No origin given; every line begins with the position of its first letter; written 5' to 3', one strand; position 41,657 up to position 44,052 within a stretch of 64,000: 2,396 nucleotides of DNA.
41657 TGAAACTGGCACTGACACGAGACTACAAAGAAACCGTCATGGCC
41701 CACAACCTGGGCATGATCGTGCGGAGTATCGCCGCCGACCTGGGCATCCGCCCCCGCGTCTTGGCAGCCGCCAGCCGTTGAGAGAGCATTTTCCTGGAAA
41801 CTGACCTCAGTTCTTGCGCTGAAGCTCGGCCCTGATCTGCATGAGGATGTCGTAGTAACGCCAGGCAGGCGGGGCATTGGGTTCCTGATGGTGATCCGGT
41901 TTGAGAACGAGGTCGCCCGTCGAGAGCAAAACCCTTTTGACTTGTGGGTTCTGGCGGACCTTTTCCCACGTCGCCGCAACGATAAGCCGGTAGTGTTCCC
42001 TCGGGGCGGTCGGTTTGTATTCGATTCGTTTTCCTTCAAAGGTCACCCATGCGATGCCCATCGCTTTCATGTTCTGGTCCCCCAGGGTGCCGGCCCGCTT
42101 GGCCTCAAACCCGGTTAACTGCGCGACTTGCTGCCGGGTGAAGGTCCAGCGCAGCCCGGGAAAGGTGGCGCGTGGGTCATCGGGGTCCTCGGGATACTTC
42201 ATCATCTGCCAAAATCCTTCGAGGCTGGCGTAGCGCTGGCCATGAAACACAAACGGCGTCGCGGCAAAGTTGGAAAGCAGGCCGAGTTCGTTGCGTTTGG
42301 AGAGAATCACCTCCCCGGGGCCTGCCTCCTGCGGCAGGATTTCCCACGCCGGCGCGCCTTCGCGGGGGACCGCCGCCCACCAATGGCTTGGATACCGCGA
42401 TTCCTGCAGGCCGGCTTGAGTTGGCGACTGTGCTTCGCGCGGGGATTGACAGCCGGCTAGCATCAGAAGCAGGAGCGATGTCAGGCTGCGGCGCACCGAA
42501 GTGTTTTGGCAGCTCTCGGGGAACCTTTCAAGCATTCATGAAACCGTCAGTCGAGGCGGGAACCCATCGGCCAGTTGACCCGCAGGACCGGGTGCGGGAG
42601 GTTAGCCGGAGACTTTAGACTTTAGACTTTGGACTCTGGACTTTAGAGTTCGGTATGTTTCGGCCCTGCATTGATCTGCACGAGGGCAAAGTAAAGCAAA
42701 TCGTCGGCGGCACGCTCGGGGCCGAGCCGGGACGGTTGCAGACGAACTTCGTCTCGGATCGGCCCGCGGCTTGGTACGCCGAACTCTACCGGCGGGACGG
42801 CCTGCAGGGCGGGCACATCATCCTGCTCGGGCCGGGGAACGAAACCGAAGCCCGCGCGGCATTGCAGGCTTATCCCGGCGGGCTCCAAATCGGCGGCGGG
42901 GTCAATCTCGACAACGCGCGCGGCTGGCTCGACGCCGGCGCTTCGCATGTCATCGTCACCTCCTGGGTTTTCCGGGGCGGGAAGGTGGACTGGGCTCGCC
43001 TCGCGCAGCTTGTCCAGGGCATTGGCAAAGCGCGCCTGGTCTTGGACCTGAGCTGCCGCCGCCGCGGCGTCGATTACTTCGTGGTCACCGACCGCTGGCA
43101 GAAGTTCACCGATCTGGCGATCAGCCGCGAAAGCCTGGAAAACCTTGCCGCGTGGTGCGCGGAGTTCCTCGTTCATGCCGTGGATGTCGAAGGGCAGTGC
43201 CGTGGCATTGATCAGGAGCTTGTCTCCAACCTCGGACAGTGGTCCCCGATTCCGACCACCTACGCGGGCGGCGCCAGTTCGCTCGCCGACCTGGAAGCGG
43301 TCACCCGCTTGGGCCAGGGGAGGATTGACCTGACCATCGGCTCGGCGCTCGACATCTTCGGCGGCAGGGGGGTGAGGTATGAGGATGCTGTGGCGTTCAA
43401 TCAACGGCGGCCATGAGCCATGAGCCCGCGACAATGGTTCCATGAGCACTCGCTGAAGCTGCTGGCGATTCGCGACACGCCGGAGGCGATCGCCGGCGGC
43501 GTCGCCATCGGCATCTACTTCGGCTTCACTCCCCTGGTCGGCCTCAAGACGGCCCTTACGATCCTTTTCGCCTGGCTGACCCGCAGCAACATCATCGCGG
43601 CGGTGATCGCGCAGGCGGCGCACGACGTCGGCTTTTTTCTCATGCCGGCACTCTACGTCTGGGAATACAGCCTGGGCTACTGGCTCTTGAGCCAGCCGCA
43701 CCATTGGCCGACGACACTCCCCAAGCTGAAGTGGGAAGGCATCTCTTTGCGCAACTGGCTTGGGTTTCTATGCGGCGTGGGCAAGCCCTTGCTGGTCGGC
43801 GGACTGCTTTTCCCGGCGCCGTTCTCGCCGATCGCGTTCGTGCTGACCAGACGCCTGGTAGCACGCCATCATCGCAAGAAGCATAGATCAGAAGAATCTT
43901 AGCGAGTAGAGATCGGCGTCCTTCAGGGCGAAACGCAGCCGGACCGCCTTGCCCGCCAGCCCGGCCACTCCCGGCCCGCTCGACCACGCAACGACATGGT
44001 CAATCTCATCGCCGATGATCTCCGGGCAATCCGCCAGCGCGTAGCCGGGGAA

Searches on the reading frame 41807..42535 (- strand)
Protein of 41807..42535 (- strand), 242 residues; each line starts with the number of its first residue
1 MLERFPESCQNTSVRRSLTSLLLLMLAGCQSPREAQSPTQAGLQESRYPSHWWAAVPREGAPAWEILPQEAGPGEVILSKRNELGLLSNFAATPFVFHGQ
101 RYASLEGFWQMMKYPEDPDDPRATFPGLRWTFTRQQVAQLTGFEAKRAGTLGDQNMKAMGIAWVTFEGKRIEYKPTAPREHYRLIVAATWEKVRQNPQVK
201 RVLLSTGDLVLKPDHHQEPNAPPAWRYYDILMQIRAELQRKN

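Call 83: search_protein_families(library=pfam, proteins=[window:41807-42535:-], max_evalue=0.001)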
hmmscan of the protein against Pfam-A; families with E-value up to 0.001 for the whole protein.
window:41807-42535:- (242 aa): 1 family
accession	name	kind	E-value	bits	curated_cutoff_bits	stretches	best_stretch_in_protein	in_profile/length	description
PF08010.17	Phage_30_3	-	1.5e-08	35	36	1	86-212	6-111/138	Bacteriophage protein GP30.3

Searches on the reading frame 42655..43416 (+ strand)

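Call 83: search_protein_families(library=pfam, proteins=[window:42655-43416:+], max_evalue=0.001)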
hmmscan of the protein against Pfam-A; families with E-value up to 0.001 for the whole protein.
window:42655-43416:+ (253 aa): 1 family
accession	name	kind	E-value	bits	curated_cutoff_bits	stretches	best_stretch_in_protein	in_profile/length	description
PF00977.27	His_biosynth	-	4.8e-26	92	23.6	1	4-232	4-222/228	Histidine biosynthesis protein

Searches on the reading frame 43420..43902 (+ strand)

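Call 83: search_protein_families(library=pfam, proteins=[window:43420-43902:+], max_evalue=0.001)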
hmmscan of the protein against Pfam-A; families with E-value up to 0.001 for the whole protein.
window:43420-43902:+ (160 aa): 1 family
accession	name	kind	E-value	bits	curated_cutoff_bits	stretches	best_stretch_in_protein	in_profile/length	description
PF09835.14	DUF2062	-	1.7e-25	90.1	27.4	1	5-155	2-146/147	Uncharacterized protein conserved in bacteria (DUF2062)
